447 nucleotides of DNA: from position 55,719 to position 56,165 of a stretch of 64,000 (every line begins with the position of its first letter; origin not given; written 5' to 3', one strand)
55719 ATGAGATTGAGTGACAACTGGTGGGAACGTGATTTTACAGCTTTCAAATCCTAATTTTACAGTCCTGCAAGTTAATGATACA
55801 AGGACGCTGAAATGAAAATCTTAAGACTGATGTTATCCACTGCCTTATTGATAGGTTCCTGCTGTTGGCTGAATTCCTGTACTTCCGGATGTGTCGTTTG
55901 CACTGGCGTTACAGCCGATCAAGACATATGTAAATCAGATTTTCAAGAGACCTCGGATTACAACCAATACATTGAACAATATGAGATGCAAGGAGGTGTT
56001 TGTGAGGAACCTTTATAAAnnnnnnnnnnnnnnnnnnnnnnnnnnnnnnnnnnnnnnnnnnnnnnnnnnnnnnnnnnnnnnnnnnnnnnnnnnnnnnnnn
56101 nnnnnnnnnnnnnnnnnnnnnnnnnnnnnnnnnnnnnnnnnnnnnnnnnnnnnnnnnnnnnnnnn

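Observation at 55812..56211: Tandem pair of paralogous small Cys-rich lipo/secreted peptides (about 45-aa mature) separated by 1 nt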

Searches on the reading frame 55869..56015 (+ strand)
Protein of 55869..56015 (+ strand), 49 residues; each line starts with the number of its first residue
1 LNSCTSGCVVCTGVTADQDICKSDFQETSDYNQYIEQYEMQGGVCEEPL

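Call 30: predict_structure(alignment_id=A2)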
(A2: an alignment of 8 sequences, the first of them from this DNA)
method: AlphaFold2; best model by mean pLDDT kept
length: 49 residues; sequences in the alignment: 8
mean_pLDDT: 83.5   pTM: 0.62
mean pLDDT of the five models: 83.5, 82.9, 81.3, 80.5, 79.3
residues with pLDDT >= 90: 24; 70-90: 18; 50-70: 3; < 50: 4
segments of 3 or more residues with pLDDT < 50: 1-4
pLDDT, mean of each block of 10 residues (from residue 1): 63 86 91 92 85
secondary structure, 60 per line:
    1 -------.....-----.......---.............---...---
elements in order: E8-12 E18-21 H28-40 E44-46

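Call 35: search_protein_representatives(alignment_id=A2)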
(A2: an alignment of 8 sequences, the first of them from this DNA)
Query: 8 sequences, 48 profile positions. Proteins with E-value up to 0.001 (for the whole library): 46; up to 1e-10: 5; up to 1e-30: 0. The best 46 are listed.
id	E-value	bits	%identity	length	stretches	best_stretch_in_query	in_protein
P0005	4.5e-25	103.5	-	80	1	1-48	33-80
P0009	1.8e-17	79.2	-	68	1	1-48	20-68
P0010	4.7e-16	74.6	-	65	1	1-47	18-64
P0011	1.3e-11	60.4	-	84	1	2-46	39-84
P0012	1.8e-11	59.9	-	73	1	1-46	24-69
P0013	2.7e-10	56.2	-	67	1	2-46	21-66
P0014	6.7e-10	54.9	-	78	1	2-47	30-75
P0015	4.5e-09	52.3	-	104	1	1-45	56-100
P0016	1.1e-08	51.0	-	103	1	1-46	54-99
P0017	1.1e-08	51.0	-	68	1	1-45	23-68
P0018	1.2e-08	51.0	-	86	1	1-45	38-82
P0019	2.6e-08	49.8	-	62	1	1-45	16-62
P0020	8.4e-08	48.2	-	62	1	1-44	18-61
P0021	4.5e-07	45.9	-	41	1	9-46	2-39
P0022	7.2e-07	45.2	-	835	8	13-45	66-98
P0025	2.4e-06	43.5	-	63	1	1-44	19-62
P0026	2.6e-06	43.4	-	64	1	1-44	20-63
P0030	7.4e-06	42.0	-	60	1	1-44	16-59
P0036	5.3e-05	39.2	-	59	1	1-44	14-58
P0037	5.4e-05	39.2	-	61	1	1-44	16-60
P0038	5.8e-05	39.1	-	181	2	3-46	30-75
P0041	2.2e-04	37.3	-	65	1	1-44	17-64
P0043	3.7e-04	36.5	-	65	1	1-46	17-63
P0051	6.9e-04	35.7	-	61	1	1-44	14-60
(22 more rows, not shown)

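Call 41: find_homologous_proteins(query=A3, max_evalue=0.01)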
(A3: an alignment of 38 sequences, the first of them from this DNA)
Query A3 (38 sequences) (49 aa, profile of the alignment): 91 proteins with E <= 0.01 among 145 candidates.
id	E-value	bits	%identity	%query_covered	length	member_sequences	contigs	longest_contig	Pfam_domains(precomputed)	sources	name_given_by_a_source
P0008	5.3e-14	70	82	100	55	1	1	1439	-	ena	-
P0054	6.1e-13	67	31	100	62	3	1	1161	-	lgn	-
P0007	8.0e-13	66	100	100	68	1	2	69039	-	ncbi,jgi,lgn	ncbi:MAG: hypothetical protein ACI85F_000073 [Bacteroidia bacterium]|jgi:hypothetical protein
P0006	8.6e-13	66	34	78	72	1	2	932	-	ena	-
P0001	9.4e-13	66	35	88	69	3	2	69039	-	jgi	jgi:hypothetical protein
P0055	9.9e-13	66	29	57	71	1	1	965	-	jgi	jgi:hypothetical protein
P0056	1.5e-12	65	-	-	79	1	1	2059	-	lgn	-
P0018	1.7e-12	65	-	-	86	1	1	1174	-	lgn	-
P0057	1.8e-12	65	29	57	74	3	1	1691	-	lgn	-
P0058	2.4e-12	65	25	57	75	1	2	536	-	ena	-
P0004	2.6e-12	65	35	88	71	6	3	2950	-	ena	-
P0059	2.8e-12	64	33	61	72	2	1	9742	-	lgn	-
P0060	3.0e-12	64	33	92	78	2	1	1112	-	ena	-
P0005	4.2e-12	64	35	88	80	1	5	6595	-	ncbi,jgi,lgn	ncbi:MAG: hypothetical protein ACI9FU_001532 [Granulosicoccus sp.]|jgi:hypothetical protein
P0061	6.1e-12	63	-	-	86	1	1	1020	-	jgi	jgi:hypothetical protein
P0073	2.4e-11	61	32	57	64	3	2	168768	-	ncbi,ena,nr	ncbi:MAG: hypothetical protein H6603_05285 [Flavobacteriales bacterium]|nr:hypothetical protein [Fla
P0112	1.5e-9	56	33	92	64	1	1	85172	-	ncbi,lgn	-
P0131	4.2e-4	38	38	65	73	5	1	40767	-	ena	-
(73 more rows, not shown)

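Call 49: find_encoding_contigs(protein=P0112, flank=5000, max_places=2)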
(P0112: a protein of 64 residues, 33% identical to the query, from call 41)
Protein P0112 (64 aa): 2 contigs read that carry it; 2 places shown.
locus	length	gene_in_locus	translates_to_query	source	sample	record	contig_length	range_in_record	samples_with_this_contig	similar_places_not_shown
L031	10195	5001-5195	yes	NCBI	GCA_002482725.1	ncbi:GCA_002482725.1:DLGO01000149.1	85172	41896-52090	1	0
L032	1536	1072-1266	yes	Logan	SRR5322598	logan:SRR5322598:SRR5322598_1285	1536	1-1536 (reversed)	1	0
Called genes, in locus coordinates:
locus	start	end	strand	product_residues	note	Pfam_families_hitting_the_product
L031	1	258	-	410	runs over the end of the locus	PF01966:HD (weak), PF19276:HD_assoc_2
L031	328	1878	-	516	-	PF16655:PhoD_N, PF00149:Metallophos (faint), PF09423:PhoD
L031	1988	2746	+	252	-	PF00535:Glycos_transf_2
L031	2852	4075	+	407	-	-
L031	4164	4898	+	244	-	-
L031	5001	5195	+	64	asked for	-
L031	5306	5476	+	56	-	-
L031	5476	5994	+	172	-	PF01227:GTP_cyclohydroI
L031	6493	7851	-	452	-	-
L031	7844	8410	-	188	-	PF07638:Sigma70_ECF (weak), PF04542:Sigma70_r2, PF08281:Sigma70_r4_2, PF04545:Sigma70_r4 (weak)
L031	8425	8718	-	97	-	-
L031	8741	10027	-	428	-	PF08309:LVIVD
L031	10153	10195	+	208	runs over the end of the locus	-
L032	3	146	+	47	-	?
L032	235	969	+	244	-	-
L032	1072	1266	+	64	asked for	-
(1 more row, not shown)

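Call 50: find_encoding_contigs(protein=P0131, flank=5000, max_places=2)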
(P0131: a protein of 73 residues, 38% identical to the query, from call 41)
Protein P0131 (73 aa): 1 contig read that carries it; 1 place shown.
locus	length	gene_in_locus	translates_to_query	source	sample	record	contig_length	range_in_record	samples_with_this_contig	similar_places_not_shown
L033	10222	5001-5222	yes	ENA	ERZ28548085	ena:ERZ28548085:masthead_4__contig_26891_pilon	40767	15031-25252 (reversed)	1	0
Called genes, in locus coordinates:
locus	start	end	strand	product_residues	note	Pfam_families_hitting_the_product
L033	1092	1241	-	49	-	-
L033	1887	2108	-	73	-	-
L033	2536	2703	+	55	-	-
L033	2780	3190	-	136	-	-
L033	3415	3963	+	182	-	PF12740:PETase, PF01738:DLH (weak)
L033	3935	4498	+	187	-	PF18962:Por_Secre_tail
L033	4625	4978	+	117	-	PF00127:Copper-bind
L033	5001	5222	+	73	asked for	-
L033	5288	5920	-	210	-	-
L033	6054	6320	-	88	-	PF13564:DoxX_2 (weak)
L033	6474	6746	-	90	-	PF13564:DoxX_2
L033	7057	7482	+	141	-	PF04264:YceI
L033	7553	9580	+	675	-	PF02469:Fasciclin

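Call 53: list_cluster_members(proteins=[P0020, P0025, P0026, P0030, P0036, P0037, P0038, P0041, P0043, P0051])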
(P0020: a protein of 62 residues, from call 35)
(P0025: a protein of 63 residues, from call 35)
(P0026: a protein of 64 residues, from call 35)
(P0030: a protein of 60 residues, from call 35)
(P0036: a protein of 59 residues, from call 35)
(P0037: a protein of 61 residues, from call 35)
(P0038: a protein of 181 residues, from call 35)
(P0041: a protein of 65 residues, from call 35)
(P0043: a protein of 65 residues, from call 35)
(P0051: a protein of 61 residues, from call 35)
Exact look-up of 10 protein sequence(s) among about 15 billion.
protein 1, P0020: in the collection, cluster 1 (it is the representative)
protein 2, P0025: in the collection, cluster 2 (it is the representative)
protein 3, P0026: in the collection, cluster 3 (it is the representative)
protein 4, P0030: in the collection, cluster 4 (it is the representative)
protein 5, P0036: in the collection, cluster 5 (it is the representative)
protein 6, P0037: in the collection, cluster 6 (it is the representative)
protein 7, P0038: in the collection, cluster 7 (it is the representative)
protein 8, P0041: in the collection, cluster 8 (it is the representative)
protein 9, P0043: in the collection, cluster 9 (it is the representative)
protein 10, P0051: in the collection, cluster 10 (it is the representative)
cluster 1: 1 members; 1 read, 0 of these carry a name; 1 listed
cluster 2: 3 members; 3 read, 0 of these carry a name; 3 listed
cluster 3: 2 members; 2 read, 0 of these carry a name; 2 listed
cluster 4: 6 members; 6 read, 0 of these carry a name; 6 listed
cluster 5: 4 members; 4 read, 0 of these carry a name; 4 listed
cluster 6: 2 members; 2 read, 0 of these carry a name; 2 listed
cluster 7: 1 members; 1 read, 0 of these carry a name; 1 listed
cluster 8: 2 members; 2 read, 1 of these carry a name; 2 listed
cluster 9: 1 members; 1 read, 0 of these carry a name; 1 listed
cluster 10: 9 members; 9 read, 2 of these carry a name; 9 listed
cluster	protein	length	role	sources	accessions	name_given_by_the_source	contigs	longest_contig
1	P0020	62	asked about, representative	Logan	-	-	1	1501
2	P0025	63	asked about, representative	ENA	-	-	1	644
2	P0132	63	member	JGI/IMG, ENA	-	-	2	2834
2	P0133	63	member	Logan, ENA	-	-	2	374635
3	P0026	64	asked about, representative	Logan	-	-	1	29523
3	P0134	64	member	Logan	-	-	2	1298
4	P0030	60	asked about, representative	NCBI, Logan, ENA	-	-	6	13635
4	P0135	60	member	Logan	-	-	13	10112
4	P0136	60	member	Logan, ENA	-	-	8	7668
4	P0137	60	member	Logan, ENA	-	-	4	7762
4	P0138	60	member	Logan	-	-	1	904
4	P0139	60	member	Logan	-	-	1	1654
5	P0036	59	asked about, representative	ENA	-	-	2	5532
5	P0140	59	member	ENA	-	-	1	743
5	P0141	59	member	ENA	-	-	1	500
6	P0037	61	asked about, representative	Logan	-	-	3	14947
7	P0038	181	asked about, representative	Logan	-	-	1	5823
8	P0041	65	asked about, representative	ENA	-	-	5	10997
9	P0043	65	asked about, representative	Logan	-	-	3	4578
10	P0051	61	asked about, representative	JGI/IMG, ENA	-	-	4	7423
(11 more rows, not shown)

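Call 56: search_solved_structures(query=A3, max_evalue=10)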
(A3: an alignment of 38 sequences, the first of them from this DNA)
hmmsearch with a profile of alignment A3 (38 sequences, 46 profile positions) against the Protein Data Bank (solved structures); distinct sequences matched with E-value up to 10: 0.

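Call 57: search_protein_families(library=pfam, alignment_id=A3, max_evalue=1)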
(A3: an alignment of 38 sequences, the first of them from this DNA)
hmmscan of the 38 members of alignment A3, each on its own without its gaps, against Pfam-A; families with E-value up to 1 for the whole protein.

A. member 1, seq(49 aa): 1 family
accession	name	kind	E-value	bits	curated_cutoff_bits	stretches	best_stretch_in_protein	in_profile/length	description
PF02375.23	JmjN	-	0.25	11.6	26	1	24-45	9-30/34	jmjN domain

B. families by the number of members that match (of 38 scanned): 10 families
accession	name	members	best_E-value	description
PF10589.14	NADH_4Fe-4S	1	0.01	NADH-ubiquinone oxidoreductase-F iron-sulfur binding region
PF12232.13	Myf5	1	0.022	Myogenic determination factor 5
PF12017.13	Tnp_P_element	1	0.032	Transposable element P transposase-like, HTH domain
PF01283.25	Ribosomal_S26e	1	0.033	Ribosomal protein S26e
PF16223.10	DUF4882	1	0.072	Domain of unknown function (DUF4882)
PF18320.6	Csc2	1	0.11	Csc2 Crispr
PF15500.11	Ntox1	1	0.12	Putative RNase-like toxin, toxin_1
PF13824.12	zf-Mss51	1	0.13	Zinc-finger of mitochondrial splicing suppressor 51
PF02375.23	JmjN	1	0.25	jmjN domain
PF24243.1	Phage_tail_C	1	0.29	Phage tail tip domain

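Call 64: predict_structure(protein=P0038)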
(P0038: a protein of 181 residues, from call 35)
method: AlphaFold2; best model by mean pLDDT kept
length: 181 residues; sequences in the alignment: 1
mean_pLDDT: 51.8   pTM: 0.27
mean pLDDT of the five models: 51.8, 47.2, 35.8, 33.6, 32.8
residues with pLDDT >= 90: 0; 70-90: 34; 50-70: 62; < 50: 85
segments of 3 or more residues with pLDDT < 50: 1-33, 76-87, 103-110, 132-140, 160-176, 178-181
pLDDT, mean of each block of 10 residues (from residue 1): 34 31 28 60 69 61 75 52 44 55 45 67 60 43 63 64 37 46 44
secondary structure, 60 per line:
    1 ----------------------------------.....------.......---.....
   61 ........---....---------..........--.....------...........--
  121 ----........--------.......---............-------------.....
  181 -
elements in order: E35-39 E46-49 H56-68 E72-75 H85-94 E97-101 E108-118 E125-132 H141-147 E151-162 E176-180

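Call 66: fold_search(model_id=the predicted structure, library=pdb)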
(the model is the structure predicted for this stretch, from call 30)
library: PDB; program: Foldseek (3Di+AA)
matches with E <= 10: 17; with E <= 0.001: 0
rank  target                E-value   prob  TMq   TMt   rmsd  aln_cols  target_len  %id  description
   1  2nmm_B                3.1e+00  0.12  0.41  0.22   4.5        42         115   21  Crystal structure of human phosphohistidine phosphatase. Northeast Structural Genomics Consortium target HR1409 (released 2007-01-23)
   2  6sy2_MODEL_1_A        4.6e+00  0.06  0.38  0.38   5.2        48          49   14  Structure of the BRK domain of the SWI/SNF chromatin remodelling complex subunit BRG1 reveals a potential role (released 2020-01-22)
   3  2mc5                  6.1e+00  0.11  0.43  0.32   4.0        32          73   16  A bacteriophage transcription regulator inhibits bacterial transcription initiation by -factor displacement (released 2014-03-26)
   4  2v0e_MODEL_1_A        6.5e+00  0.06  0.41  0.38   3.8        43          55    7  BRK domain from human CHD7 (released 2007-05-22)
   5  5lly_A                6.5e+00  0.06  0.33  0.04   7.4        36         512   11  Photosensory Module of Bacteriophytochrome linked Diguanylyl Cyclase from Idiomarina species A28L (released 2017-03-15)
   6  6v67_B                7.0e+00  0.11  0.50  0.55   2.7        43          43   14  Apo Structure of the De Novo PD-1 Binding Miniprotein GR918.2 (released 2020-12-09)
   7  8uhe_S                7.5e+00  0.08  0.47  0.36   8.8        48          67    8  Structure of the far-red light-absorbing allophycocyanin core expressed during FaRLiP (released 2024-01-03)
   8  8yl4_A                7.5e+00  0.03  0.30  0.11   8.1        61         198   10  Crystal structure of the de novo designed protein 200 AA in the crystal form 1 (released 2024-10-16)
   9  8u8z_B                8.0e+00  0.06  0.34  0.04   7.1        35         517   14  Cryo-EM structure of PsBphP in Pr state, extended DHp (released 2024-08-21)
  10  9xph_D                8.0e+00  0.03  0.33  0.10   5.5        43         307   14  The structure of baseplate central region of phage phikz (released 2026-02-11)
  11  2nmm_C                8.6e+00  0.06  0.39  0.23   4.0        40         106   18  Crystal structure of human phosphohistidine phosphatase. Northeast Structural Genomics Consortium target HR1409 (released 2007-01-23)
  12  3c6m_C                9.2e+00  0.05  0.40  0.11   4.3        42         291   12  Crystal structure of human spermine synthase in complex with spermine and 5-methylthioadenosine (released 2008-02-19)
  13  8u62_A                9.2e+00  0.04  0.33  0.05   7.3        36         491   14  Cryo-EM structure of PsBphP in Pfr state, Dimer of Dimers FL (released 2024-08-21)
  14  2jve_MODEL_1_A        9.8e+00  0.06  0.47  0.36   5.2        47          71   11  Solution structure of the extracellular domain of Prod1, a protein implicated in proximodistal identity during (released 2008-09-30)
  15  3rpx_B                9.8e+00  0.05  0.36  0.13   5.6        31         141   10  Crystal structure of complement component 1, q subcomponent binding protein, C1QBP (released 2011-05-11)
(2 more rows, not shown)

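Call 70: find_encoding_contigs(protein=P0133, flank=4000, max_places=1)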
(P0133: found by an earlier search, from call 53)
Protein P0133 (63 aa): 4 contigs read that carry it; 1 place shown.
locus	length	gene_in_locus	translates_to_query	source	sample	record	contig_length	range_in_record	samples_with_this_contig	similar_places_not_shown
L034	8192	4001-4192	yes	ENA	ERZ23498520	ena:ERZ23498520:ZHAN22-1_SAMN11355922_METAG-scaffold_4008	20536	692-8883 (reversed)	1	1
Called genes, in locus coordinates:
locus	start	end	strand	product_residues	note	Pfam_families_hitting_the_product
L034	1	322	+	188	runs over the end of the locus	PF01327:Pep_deformylase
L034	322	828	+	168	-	PF13174:TPR_6 (faint)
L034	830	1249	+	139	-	PF18347:DUF5606, PF21186:DUF6852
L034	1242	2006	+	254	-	PF01503:PRA-PH (faint), PF03819:MazG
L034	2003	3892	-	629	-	PF03553:Na_H_antiporter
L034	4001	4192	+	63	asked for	-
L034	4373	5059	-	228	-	PF18916:Lycopene_cyc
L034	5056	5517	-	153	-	-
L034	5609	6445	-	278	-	PF00494:SQS_PSY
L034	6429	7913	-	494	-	PF00070:Pyr_redox (faint), PF00890:FAD_binding_2 (faint), PF01266:DAO (weak), PF01593:Amino_oxidase, PF03486:HI0933_like (faint), PF07992:Pyr_redox_2 (faint), PF13450:NAD_binding_8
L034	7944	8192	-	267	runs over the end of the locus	PF01149:Fapy_DNA_glyco, PF06831:H2TH, PF21025:Fapy_DNA_glyco_C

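Call 71: find_encoding_contigs(protein=P0026, flank=4000, max_places=1)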
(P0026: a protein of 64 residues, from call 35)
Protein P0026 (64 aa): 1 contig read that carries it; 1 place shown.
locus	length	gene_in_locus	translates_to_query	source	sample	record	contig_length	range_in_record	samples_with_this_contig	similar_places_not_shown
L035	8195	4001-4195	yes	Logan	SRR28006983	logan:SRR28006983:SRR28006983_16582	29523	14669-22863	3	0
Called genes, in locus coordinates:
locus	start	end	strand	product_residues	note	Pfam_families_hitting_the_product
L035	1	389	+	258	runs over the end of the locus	PF00106:adh_short, PF08659:KR, PF01370:Epimerase (weak), PF13561:adh_short_C2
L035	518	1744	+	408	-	PF07075:NamZ_N, PF20732:NamZ_C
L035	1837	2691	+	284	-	PF01694:Rhomboid, PF20216:DUF6576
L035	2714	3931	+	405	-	PF01979:Amidohydro_1, PF07969:Amidohydro_3 (weak)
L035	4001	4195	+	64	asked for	-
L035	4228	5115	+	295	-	PF00685:Sulfotransfer_1, PF13469:Sulfotransfer_3 (faint)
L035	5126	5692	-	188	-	PF05988:DUF899, PF08534:Redoxin (faint), PF00578:AhpC-TSA (weak)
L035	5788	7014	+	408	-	-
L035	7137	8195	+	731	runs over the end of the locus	PF12437:GSIII_N, PF00120:Gln-synt_C, PF18318:Gln-synt_C-ter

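Call 73: find_related_loci(query=A5, collection=metagenome_contigs, flank=3000)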
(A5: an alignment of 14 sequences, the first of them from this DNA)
Query A5 (46 aa) in metagenome_contigs; peptide patterns used: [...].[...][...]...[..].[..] (x = any residue, [..] = any of these).
71 stretches matched a pattern; 12 encode a relative of the query (tblastn E <= 1e-3); 12 distinct loci.
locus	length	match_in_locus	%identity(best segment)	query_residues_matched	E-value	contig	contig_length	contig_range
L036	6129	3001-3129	56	1-43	2e-15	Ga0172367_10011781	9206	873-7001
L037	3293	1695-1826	59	1-44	2e-14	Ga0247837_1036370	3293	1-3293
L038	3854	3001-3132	59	1-44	3e-14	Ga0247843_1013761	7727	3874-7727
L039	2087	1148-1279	59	1-44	3e-14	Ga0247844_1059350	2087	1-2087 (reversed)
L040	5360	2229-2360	52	1-44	1e-12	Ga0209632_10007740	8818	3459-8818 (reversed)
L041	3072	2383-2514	52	1-44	1e-12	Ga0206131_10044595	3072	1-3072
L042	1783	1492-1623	52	1-44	2e-12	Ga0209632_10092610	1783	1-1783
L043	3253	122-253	52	1-44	2e-12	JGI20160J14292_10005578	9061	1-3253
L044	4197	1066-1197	45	1-44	4e-11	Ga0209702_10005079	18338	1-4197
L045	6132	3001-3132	45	1-44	4e-11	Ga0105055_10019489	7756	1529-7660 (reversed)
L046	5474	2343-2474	45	1-44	1e-10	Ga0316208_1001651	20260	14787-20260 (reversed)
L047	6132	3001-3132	45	1-44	1e-10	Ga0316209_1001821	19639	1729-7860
